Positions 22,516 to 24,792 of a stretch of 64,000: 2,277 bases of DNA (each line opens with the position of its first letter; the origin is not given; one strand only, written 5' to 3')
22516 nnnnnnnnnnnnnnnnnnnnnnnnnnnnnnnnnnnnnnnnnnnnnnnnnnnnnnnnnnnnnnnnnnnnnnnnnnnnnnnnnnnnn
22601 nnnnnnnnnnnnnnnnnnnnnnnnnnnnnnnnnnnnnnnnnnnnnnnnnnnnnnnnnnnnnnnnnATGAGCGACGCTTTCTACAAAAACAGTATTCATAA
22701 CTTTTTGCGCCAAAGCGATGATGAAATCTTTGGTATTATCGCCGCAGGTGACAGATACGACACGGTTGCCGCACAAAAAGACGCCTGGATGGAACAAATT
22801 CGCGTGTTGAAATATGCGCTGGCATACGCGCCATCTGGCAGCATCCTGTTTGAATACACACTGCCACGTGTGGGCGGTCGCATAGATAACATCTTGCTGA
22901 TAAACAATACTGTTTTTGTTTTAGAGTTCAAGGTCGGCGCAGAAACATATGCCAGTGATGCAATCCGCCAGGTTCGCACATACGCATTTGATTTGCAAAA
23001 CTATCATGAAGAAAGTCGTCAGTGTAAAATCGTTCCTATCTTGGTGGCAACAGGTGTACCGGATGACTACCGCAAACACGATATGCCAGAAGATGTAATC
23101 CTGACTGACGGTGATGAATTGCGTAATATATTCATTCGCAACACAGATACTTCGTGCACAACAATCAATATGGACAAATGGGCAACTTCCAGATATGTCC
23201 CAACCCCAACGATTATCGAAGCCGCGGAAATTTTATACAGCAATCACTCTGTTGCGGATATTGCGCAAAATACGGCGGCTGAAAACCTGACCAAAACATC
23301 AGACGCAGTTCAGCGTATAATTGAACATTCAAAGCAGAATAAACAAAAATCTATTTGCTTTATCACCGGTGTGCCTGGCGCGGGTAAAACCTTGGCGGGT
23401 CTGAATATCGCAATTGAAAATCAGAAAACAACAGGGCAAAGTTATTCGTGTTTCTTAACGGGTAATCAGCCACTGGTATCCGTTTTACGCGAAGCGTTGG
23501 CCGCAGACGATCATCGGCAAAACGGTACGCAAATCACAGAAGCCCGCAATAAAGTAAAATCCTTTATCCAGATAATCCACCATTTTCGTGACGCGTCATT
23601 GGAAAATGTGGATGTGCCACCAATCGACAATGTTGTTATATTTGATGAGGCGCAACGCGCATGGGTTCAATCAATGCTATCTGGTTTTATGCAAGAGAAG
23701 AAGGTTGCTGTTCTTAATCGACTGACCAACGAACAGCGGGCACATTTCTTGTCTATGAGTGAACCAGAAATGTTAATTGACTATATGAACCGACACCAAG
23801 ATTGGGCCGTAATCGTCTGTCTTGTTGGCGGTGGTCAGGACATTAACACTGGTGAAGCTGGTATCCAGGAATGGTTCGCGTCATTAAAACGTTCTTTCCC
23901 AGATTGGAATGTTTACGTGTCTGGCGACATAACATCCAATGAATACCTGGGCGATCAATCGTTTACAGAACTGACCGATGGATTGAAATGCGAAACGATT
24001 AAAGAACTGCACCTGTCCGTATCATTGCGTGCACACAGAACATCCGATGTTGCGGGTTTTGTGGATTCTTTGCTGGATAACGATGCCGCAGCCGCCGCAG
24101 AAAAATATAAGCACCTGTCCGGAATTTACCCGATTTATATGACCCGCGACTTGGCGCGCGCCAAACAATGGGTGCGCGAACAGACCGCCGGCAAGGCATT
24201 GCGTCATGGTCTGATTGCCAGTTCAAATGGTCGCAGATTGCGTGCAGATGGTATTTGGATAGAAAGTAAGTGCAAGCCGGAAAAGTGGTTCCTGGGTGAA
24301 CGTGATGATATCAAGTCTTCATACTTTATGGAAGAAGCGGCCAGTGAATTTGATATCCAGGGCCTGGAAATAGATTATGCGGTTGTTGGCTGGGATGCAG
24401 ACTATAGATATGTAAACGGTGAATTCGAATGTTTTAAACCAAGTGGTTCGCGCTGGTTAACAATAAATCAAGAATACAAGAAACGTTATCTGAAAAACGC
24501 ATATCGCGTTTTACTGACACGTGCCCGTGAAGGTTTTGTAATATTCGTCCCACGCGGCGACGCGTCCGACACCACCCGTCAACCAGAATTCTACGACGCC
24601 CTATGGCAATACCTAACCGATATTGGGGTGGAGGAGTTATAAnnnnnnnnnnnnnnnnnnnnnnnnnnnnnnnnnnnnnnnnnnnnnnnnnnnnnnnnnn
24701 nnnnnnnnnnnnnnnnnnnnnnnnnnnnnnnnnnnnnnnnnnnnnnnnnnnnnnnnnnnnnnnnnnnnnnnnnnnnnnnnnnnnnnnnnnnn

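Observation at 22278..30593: Tightly coupled five-gene operon: Nudix, DUF2075 ATPase, unknown, degenerate MTase-like, GIY-YIG/helicase/N6A-MTase fusion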

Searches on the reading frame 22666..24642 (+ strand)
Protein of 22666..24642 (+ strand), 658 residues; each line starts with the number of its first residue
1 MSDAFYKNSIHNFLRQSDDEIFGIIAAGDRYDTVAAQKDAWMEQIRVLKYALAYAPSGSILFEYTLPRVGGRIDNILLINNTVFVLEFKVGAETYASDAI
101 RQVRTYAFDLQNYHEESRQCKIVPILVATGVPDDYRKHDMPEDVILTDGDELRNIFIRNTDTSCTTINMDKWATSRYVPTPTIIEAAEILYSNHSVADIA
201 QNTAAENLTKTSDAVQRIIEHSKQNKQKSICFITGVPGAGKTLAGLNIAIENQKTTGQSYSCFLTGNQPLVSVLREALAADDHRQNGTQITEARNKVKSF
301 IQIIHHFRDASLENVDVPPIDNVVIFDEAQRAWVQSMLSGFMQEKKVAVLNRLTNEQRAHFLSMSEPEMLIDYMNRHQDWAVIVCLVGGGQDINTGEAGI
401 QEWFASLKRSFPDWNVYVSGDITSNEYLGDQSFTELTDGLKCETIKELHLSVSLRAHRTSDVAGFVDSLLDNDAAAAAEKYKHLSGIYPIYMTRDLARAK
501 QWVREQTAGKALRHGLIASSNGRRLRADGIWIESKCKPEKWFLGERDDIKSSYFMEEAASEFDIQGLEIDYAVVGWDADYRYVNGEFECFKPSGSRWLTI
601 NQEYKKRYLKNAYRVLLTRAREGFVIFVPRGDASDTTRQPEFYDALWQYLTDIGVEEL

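Call 5: search_protein_families(library=pfam, proteins=[window:22666-24642:+], max_evalue=0.01)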
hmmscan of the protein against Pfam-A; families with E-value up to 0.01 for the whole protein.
window:22666-24642:+ (658 aa): 4 families
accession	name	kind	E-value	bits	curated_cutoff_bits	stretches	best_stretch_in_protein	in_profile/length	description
PF09848.15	SLFN-g3_helicase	-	1.9e-72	244.9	24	1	228-629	1-353/354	Schlafen group 3, DNA/RNA helicase domain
PF05707.18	Zot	-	0.00016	21.7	20.3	1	229-383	1-122/197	Zonular occludens toxin (Zot)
PF13401.12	AAA_22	-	0.00068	20.4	27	1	226-339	3-97/130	AAA domain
PF04851.21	ResIII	-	0.0044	17.4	22.5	1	213-332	10-137/164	Type III restriction enzyme, res subunit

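Call 6: search_protein_families(library=padloc, proteins=[window:22666-24642:+], max_evalue=0.01)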
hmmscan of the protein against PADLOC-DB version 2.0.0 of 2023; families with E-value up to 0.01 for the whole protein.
window:22666-24642:+ (658 aa): 9 families
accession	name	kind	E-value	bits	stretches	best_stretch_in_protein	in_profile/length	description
PDLC05014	PDC-S41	-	2.2e-250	830.5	1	1-658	1-653/657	-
PDLC01759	Cas3b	-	0.00015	18.6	1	195-259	198-261/711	-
PDLC02372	Nhi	-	0.00099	15.9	1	216-343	187-285/470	-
PDLC02350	AbiO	-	0.0018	15.1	0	216-333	188-270/468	AbiO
PDLC02083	Cas4_II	-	0.0023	16.4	0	68-119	72-123/186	-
PDLC01763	Cas3b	-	0.0033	14.2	1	183-257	217-292/762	-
PDLC04164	AriA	-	0.0067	14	0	289-372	123-206/253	-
PDLC01323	Cas3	-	0.0081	13.9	0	223-284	7-64/294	CAS-I-D; effector_G3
PDLC04140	mad8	-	0.009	13.6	0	226-378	25-150/314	mads_8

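Call 7: search_protein_families(library=ncbifam, proteins=[window:22666-24642:+], max_evalue=0.01)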
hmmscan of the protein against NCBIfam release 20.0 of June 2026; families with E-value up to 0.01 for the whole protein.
window:22666-24642:+ (658 aa): 2 families
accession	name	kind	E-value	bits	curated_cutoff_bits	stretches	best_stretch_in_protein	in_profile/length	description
NF004041.0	PRK05541.1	subfamily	0.0019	18.2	127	0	224-267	3-44/176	adenylyl-sulfate kinase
NF006536.0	PRK09019.1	equivalog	0.0055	16.8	142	0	188-257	7-74/108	stress response translation initiation inhibitor YciH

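Call 35: search_solved_structures(query=window:22666-24642:+, max_evalue=0.01)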
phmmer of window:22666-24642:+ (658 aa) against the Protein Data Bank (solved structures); distinct sequences matched with E-value up to 0.01: 1.
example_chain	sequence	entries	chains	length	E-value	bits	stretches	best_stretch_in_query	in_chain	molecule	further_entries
8esq_s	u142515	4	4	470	0.0098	17.6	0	91-277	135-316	GTPase grn1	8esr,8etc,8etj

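Call 37: find_homologous_proteins(query=window:22666-24642:+)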
Query window:22666-24642:+ (658 aa): 8000 proteins with E <= 0.001 among 8000 candidates; the best 120 are listed.
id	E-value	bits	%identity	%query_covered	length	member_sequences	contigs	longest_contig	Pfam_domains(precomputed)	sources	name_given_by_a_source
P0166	0.0e+0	1466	97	100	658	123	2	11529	PF09848.16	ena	-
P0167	0.0e+0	1360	90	100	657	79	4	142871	PF09848.16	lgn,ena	-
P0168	0.0e+0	1240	82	100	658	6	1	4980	PF09848.16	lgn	-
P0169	0.0e+0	1207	80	100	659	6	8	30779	PF09848.16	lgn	-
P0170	0.0e+0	1206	80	100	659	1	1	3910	PF09848.16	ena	-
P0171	0.0e+0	1201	79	100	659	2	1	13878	PF09848.16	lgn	-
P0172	0.0e+0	1195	80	100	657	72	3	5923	PF09848.16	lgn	-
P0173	0.0e+0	1191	78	100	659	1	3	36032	PF09848.16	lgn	-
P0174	0.0e+0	1170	77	100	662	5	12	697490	PF09848.16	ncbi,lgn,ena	-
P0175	0.0e+0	1169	78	100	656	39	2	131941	PF09848.16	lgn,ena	-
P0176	0.0e+0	1151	77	100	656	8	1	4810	PF09848.16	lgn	-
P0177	0.0e+0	1103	74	100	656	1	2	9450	PF09848.16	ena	-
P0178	0.0e+0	1039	69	100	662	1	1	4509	PF09848.16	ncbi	-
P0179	0.0e+0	1036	68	100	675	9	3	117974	PF09848.16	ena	-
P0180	0.0e+0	1032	68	100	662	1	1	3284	PF09848.16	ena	-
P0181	0.0e+0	1028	68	100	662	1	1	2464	PF09848.16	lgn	-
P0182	0.0e+0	1024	67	100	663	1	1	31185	PF09848.16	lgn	-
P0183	0.0e+0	1023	68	100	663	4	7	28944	PF09848.16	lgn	-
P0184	0.0e+0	1023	67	100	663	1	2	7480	PF09848.16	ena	-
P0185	0.0e+0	1022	67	100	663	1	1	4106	PF09848.16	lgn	-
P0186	0.0e+0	1021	67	100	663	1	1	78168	PF09848.16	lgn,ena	-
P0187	0.0e+0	1019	67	100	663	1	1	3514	PF09848.16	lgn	-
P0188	0.0e+0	1017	67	100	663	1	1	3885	PF09848.16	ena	-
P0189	0.0e+0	1017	67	100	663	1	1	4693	PF09848.16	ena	-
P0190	0.0e+0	1017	67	100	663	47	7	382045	PF09848.16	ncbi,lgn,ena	-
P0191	0.0e+0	1016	67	100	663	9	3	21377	PF09848.16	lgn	-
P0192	0.0e+0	1016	67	100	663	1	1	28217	PF09848.16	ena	-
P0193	0.0e+0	1015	67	100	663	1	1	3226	PF09848.16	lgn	-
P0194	0.0e+0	1015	67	100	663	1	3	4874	PF09848.16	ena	-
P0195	0.0e+0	1014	67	100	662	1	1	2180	PF09848.16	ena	-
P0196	0.0e+0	1014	67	100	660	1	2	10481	PF09848.16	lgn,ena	-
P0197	0.0e+0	1013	67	100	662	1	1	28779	PF09848.16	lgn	-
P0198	0.0e+0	1012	66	100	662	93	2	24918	PF09848.16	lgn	-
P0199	0.0e+0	1012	67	100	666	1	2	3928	PF09848.16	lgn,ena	-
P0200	0.0e+0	1011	67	100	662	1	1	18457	PF09848.16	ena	-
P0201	0.0e+0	1011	67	100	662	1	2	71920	PF09848.16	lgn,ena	-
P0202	0.0e+0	1010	67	100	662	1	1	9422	PF09848.16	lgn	-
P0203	0.0e+0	1010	67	100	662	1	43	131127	PF09848.16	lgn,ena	-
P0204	1.3e-298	1010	67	100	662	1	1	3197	PF09848.16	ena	-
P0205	1.3e-298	1010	68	100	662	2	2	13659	PF09848.16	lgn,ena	-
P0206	2.1e-298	1009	67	100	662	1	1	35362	PF09848.16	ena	-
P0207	2.1e-298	1009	67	100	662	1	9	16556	PF09848.16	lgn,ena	-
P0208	2.1e-298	1009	67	100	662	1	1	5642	PF09848.16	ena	-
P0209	2.2e-298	1009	67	100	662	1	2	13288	PF09848.16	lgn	-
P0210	2.3e-298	1009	67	100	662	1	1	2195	PF09848.16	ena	-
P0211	3.1e-298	1009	67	100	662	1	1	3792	PF09848.16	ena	-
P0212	4.0e-298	1008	67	100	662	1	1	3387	PF09848.16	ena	-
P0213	4.7e-298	1008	67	100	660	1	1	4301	PF09848.16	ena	-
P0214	4.9e-298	1008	67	100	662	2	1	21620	PF09848.16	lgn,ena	-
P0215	5.6e-298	1008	67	100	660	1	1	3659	PF09848.16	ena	-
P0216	5.8e-298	1008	67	100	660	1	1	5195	PF09848.16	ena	-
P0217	6.0e-298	1008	67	100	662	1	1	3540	PF09848.16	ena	-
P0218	7.9e-298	1007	67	100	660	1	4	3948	PF09848.16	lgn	-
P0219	8.2e-298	1007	67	100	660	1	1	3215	PF09848.16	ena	-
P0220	8.5e-298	1007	67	100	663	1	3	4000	PF09848.16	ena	-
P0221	9.8e-298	1007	67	100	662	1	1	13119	PF09848.16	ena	-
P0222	1.1e-297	1007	67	100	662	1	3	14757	PF09848.16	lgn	-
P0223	1.1e-297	1007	67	100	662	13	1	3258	PF09848.16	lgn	-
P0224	1.3e-297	1007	66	100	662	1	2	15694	PF09848.16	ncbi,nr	ncbi:MAG: DUF2075 domain-containing protein [Sphaerochaetaceae bacterium]|nr:DUF2075 domain-containi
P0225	1.5e-297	1006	66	100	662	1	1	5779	PF09848.16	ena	-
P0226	1.5e-297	1006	66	100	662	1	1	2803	PF09848.16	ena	-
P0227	1.6e-297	1006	66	100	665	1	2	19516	PF09848.16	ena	-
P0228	2.3e-297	1006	66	100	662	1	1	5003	PF09848.16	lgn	-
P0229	2.9e-297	1006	66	100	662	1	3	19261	PF09848.16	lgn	-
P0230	3.8e-297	1005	67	100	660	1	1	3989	PF09848.16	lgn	-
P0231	4.8e-297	1005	66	100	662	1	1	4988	PF09848.16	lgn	-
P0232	4.9e-297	1005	67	100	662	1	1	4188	PF09848.16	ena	-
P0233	4.9e-297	1005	66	100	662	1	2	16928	PF09848.16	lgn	-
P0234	5.0e-297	1005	67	100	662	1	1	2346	PF09848.16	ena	-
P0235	5.2e-297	1005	67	99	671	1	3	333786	PF09848.16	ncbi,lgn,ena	-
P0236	1.3e-296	1003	67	100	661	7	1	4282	PF09848.16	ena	-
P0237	1.5e-296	1003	67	100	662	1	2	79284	PF09848.16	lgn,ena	-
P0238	5.3e-296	1001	66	100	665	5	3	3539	PF09848.16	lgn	-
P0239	1.2e-295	1000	67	100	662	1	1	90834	PF09848.16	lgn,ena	-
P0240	2.3e-295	999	67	100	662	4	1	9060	PF09848.16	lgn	-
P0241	2.1e-294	996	66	100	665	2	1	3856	PF09848.16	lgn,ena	-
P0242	2.4e-294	996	66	100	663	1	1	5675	PF09848.16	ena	-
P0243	3.8e-294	995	65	100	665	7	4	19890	PF09848.16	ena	-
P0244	1.0e-293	994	66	100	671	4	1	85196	PF09848.16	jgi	-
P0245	1.2e-293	994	66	100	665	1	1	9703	PF09848.16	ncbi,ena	-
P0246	8.4e-293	991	66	100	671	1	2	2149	PF09848.16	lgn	-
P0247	1.2e-292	990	66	100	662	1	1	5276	PF09848.16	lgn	-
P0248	1.2e-291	987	66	100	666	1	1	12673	PF09848.16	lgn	-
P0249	1.6e-291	987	65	100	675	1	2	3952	PF09848.16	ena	-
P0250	1.1e-290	984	65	100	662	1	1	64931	PF09848.16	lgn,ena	-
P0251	1.2e-289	980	65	100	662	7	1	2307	PF09848.16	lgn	-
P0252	1.8e-289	980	65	100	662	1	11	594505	PF09848.16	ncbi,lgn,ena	-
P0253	1.9e-289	980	65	100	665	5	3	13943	PF09848.16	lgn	-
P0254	1.2e-288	977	65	100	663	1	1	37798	PF09848.16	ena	-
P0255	2.0e-288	976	65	100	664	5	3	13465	PF13401.13,PF09848.16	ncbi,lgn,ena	-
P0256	2.3e-286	970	64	100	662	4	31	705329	PF05707.19,PF09848.16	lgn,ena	-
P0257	2.3e-285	966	64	100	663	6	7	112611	PF09848.16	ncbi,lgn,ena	-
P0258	4.1e-285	965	64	100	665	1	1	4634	PF09848.16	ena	-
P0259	7.1e-285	965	64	100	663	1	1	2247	PF09848.16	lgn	-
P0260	2.2e-282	956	64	100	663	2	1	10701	PF09848.16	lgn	-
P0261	9.7e-276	934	63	100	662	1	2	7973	PF05707.19,PF09848.16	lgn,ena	-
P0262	9.9e-276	934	63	100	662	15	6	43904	PF05707.19,PF09848.16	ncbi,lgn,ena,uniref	ncbi:DUF2075 domain-containing protein [Candidatus Avelusimicrobium faecicola]|uniref:DUF2075 domain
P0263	1.7e-275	934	63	100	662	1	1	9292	PF05707.19,PF09848.16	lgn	-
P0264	4.6e-275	932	62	100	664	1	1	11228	PF05707.19,PF09848.16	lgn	-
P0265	1.2e-274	931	63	100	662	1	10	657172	PF05707.19,PF09848.16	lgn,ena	-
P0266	3.0e-274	930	63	100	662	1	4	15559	PF05707.19,PF09848.16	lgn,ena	-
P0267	7.1e-274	928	63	100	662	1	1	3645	PF05707.19,PF09848.16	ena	-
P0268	7.7e-274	928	63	100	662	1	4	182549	PF05707.19,PF09848.16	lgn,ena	-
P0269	7.9e-274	928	63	100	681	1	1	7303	PF05707.19,PF09848.16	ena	-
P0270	1.5e-273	927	63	100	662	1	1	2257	PF05707.19,PF09848.16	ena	-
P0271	4.3e-272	922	63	100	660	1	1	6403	PF05707.19,PF09848.16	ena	-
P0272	8.6e-272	921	61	100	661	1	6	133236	PF09848.16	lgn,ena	-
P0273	3.2e-269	913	62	100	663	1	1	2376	PF09848.16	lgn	-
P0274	4.8e-268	909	67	91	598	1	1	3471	PF09848.16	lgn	-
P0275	5.1e-266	902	62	100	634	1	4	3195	PF09848.16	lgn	-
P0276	3.7e-262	890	65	92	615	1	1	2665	PF09848.16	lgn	-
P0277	9.3e-260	882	59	99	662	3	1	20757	PF09848.16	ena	-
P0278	6.9e-249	846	57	100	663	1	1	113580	PF09848.16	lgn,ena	-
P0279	6.3e-248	843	58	100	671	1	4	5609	PF09848.16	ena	-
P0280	9.7e-248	842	72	78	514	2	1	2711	PF09848.16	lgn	-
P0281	4.9e-246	836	57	100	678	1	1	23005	PF09848.16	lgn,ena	-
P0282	5.9e-239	813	57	100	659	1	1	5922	PF05707.19,PF09848.16,PF04851.22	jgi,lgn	jgi:hypothetical protein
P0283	8.7e-239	812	56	100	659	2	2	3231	PF09848.16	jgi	jgi:hypothetical protein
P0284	8.3e-238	809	56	99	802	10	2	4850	PF09848.16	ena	-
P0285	6.9e-237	806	55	100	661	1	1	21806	PF09848.16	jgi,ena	-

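Call 38: find_encoding_contigs(protein=P0174, flank=5000, max_places=4)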
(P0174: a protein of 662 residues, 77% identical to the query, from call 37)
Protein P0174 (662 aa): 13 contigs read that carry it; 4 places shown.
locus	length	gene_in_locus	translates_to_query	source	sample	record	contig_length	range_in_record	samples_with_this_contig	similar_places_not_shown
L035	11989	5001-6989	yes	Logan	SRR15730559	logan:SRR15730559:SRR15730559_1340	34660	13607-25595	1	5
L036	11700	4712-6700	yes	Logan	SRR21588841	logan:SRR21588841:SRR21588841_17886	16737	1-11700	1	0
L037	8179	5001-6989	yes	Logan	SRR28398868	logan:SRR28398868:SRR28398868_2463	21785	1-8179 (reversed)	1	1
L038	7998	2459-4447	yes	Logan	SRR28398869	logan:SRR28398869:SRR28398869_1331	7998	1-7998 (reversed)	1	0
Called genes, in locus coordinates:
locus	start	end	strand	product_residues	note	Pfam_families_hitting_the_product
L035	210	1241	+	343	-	PF01527:HTH_Tnp_1 (faint), PF09607:BrkDBD (faint), PF13384:HTH_23 (faint), PF13518:HTH_28 (faint), PF22798:DUF5817_CT (faint), PF13411:MerR_1 (faint), PF01476:LysM (faint), PF00376:MerR (faint)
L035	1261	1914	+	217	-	PF13505:OMP_b-brl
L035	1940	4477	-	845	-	PF13086:AAA_11, PF13245:AAA_19, PF13604:AAA_30 (weak), PF20720:nSTAND3 (weak), PF01443:Viral_helicase1 (faint), PF13087:AAA_12, PF10881:DUF2726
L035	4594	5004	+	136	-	PF00293:NUDIX, PF14815:NUDIX_4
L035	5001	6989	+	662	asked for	PF09848:SLFN-g3_helicase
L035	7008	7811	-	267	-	-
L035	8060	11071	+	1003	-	PF25794:SACS, PF13020:NOV_C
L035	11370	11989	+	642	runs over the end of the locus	PF01170:UPF0020 (faint), PF02384:N6_Mtase, PF20473:MmeI_Mtase (weak)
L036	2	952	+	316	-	?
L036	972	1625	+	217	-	PF13505:OMP_b-brl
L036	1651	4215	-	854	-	PF13086:AAA_11, PF13604:AAA_30 (weak), PF01443:Viral_helicase1 (faint), PF13245:AAA_19, PF20720:nSTAND3 (weak), PF13087:AAA_12, PF10881:DUF2726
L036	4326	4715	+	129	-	PF00293:NUDIX, PF14815:NUDIX_4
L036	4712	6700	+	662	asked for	PF09848:SLFN-g3_helicase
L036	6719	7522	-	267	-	-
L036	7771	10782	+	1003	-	PF25794:SACS, PF13020:NOV_C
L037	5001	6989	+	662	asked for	PF09848:SLFN-g3_helicase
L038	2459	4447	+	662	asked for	PF09848:SLFN-g3_helicase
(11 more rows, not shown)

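Call 39: find_encoding_contigs(protein=P0190, flank=5000, max_places=4)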
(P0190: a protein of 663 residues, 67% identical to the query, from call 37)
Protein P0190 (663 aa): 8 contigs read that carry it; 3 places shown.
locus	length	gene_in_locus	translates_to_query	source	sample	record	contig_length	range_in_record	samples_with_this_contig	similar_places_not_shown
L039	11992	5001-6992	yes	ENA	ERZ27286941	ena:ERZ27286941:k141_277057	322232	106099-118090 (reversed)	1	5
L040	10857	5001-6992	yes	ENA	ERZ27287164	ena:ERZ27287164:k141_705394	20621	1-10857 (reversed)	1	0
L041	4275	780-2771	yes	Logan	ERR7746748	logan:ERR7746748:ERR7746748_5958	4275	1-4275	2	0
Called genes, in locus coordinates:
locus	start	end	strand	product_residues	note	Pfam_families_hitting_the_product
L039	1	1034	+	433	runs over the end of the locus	PF03446:NAD_binding_2 (faint), PF03721:UDPG_MGDP_dh_N, PF03807:F420_oxidored (faint), PF00984:UDPG_MGDP_dh, PF03720:UDPG_MGDP_dh_C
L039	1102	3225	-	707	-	PF13231:PMT_2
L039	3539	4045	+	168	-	PF05198:IF3_N, PF00707:IF3_C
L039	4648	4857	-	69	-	-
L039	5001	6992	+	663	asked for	PF09848:SLFN-g3_helicase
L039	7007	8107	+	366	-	PF14280:DUF4365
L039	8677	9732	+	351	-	-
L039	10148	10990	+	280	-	PF22692:LlgE_F_G_D1, PF06429:Flg_bbr_C (weak)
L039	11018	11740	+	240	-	PF22692:LlgE_F_G_D1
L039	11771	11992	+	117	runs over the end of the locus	-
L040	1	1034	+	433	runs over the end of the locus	PF03446:NAD_binding_2 (faint), PF03721:UDPG_MGDP_dh_N, PF03807:F420_oxidored (faint), PF00984:UDPG_MGDP_dh, PF03720:UDPG_MGDP_dh_C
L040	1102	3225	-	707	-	PF13231:PMT_2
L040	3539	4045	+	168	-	PF05198:IF3_N, PF00707:IF3_C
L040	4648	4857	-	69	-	-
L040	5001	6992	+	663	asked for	PF09848:SLFN-g3_helicase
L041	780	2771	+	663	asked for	PF09848:SLFN-g3_helicase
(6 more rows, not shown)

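Call 40: find_encoding_contigs(protein=P0256, flank=5000, max_places=4)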
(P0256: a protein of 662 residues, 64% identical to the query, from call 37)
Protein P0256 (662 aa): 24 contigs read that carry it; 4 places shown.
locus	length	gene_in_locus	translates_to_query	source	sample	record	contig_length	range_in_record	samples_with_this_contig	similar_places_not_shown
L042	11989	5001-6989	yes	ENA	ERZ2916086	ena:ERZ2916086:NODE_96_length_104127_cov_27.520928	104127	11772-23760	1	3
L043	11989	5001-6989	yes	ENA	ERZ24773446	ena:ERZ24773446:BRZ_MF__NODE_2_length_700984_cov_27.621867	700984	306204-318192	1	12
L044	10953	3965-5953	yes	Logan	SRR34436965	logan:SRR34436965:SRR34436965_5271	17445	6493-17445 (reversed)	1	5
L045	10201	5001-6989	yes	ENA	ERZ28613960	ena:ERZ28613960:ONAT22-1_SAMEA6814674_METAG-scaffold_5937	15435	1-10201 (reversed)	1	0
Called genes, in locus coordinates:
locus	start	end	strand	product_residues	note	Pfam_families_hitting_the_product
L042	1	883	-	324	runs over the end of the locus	PF13641:Glyco_tranf_2_3, PF00535:Glycos_transf_2, PF10111:Glyco_tranf_2_2 (weak)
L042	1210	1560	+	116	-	-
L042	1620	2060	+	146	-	-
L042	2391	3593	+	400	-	PF13175:AAA_15 (weak), PF13476:AAA_23 (weak), PF02463:SMC_N, PF13304:AAA_21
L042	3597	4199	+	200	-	-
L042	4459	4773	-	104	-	-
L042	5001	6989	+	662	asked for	PF05707:Zot (faint), PF09848:SLFN-g3_helicase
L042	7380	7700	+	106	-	PF00196:GerE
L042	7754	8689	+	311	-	PF04982:TM_HPP (weak)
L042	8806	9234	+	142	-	-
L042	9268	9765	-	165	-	PF03167:UDG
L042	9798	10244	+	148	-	PF00578:AhpC-TSA, PF08534:Redoxin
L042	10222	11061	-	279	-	PF02811:PHP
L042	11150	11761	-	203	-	PF07813:LTXXQ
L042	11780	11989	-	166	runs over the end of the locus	PF04542:Sigma70_r2, PF08281:Sigma70_r4_2, PF04545:Sigma70_r4 (weak)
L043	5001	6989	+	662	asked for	PF05707:Zot (faint), PF09848:SLFN-g3_helicase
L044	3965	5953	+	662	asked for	PF05707:Zot (faint), PF09848:SLFN-g3_helicase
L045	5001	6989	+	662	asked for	PF05707:Zot (faint), PF09848:SLFN-g3_helicase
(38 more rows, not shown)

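Call 44: search_protein_families(library=phrogs, proteins=[window:22666-24642:+], max_evalue=0.001)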
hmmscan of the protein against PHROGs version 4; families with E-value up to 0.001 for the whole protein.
window:22666-24642:+ (658 aa): 1 family
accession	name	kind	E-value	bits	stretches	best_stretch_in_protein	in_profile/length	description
phrog_197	-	moron, auxiliary metabolic gene and host takeover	8.2e-07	29.8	1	223-336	21-116/486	Zot-like toxin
